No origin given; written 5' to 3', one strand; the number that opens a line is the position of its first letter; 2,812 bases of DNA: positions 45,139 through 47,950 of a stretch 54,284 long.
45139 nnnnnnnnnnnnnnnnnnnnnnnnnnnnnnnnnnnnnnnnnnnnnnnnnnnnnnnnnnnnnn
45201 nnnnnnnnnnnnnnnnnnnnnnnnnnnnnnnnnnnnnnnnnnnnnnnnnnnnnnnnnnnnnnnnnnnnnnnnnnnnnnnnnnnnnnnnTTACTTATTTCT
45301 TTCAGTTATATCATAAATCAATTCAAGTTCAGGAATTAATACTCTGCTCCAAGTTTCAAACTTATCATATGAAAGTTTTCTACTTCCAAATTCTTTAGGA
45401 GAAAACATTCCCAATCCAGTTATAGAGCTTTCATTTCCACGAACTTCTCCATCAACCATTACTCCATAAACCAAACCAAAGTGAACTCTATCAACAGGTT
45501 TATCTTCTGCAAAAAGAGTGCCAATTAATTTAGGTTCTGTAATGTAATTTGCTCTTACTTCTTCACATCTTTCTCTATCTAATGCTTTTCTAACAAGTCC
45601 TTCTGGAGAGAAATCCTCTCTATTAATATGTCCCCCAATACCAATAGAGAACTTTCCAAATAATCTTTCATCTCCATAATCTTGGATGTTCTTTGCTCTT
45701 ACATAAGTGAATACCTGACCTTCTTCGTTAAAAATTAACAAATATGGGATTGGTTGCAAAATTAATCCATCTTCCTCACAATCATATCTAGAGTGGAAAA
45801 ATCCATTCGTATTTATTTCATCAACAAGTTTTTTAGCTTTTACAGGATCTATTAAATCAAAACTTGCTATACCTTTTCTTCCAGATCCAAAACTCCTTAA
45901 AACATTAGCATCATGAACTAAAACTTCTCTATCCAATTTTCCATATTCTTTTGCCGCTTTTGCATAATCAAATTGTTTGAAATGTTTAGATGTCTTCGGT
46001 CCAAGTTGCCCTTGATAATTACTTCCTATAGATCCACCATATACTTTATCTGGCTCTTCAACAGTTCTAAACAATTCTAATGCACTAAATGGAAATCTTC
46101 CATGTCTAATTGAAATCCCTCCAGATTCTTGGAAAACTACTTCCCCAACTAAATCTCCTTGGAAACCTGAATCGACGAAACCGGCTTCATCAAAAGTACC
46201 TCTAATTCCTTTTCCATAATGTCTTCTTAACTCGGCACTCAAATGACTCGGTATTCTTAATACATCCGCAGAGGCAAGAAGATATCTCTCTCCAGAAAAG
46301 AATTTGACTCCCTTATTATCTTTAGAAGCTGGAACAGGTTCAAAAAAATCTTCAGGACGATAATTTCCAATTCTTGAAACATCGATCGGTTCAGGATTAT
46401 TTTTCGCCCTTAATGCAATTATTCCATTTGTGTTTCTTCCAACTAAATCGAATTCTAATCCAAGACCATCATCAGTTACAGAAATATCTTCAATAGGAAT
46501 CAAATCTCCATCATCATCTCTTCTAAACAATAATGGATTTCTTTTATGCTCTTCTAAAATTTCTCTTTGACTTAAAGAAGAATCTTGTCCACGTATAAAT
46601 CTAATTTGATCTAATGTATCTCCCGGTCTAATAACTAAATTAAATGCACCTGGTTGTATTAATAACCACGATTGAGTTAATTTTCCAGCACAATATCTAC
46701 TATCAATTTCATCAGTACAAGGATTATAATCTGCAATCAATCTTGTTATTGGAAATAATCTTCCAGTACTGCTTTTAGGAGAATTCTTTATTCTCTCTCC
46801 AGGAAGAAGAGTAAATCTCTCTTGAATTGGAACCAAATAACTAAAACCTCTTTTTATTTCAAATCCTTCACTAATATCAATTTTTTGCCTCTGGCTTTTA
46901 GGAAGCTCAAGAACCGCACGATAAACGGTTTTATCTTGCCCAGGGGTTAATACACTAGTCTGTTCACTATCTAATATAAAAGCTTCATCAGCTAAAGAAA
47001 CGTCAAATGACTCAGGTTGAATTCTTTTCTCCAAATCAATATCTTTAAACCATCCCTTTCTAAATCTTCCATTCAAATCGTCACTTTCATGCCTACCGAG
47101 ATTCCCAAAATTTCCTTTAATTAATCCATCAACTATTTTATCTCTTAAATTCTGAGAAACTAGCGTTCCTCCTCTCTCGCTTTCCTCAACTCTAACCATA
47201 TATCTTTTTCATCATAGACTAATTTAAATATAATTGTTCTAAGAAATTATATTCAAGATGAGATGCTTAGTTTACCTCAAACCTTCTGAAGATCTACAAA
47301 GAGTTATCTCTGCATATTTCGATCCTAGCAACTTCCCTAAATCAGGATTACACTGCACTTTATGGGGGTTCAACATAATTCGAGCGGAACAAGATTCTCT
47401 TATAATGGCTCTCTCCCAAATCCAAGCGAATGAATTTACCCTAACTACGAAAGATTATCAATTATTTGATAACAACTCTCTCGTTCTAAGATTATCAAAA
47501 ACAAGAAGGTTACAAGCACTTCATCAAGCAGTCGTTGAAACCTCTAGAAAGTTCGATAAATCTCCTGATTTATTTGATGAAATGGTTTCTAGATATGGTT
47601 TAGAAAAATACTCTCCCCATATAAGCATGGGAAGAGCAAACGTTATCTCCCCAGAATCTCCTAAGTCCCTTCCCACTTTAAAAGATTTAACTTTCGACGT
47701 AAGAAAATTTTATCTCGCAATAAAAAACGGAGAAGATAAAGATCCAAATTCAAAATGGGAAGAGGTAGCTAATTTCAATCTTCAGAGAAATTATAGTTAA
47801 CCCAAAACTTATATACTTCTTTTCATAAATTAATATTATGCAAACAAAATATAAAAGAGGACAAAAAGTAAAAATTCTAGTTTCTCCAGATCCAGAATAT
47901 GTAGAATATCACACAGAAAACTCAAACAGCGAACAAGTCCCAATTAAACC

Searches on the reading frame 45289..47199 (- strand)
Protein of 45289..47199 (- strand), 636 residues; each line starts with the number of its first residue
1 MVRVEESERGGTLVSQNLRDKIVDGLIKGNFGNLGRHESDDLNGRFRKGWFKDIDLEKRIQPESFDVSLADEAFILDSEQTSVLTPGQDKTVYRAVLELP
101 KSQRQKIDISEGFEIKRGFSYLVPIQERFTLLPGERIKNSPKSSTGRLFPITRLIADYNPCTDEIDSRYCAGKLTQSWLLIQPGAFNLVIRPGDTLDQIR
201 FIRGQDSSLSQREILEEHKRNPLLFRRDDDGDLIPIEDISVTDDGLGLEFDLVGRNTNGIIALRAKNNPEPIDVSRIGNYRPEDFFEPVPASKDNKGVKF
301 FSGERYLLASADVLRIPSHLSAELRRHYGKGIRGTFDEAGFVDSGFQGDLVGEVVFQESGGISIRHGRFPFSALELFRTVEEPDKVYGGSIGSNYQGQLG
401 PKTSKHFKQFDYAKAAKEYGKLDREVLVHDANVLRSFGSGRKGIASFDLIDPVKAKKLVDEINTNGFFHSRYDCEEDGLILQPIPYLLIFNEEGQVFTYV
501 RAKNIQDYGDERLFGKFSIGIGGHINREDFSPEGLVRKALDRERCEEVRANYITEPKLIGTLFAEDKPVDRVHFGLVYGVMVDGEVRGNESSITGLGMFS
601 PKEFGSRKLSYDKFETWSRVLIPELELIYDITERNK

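Call 8: search_protein_families(library=pfam, proteins=[window:45289-47199:-])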
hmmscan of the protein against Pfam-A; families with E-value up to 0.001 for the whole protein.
window:45289-47199:- (636 aa): 3 families
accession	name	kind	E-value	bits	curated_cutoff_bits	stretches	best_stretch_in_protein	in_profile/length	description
PF22569.1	DCD_C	-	5.4e-23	81.8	22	1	231-407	12-192/192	2'-deoxycytidine 5'-triphosphate deaminase (DCD), C-terminal domain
PF06559.16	DCD_N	-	2e-22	80.3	21.4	1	57-205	27-164/164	2'-deoxycytidine 5'-triphosphate deaminase (DCD) N-terminal domain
PF22769.1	DCD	-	7.9e-18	65.5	27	2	57-203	23-152/153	dCTP deaminase-like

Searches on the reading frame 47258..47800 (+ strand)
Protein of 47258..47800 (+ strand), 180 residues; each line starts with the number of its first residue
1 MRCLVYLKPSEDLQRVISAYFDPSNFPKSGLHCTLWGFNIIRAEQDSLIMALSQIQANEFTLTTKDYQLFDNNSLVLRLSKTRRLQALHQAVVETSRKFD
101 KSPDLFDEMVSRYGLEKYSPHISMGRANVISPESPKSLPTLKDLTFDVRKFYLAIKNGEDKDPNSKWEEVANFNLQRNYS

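Call 8: search_protein_families(library=pfam, proteins=[window:47258-47800:+])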
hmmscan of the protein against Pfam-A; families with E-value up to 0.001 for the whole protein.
window:47258-47800:+ (180 aa): 1 family
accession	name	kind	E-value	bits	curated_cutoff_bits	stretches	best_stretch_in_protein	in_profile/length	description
PF13563.12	2_5_RNA_ligase2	-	2.9e-07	31.1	27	1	17-156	13-148/152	2'-5' RNA ligase superfamily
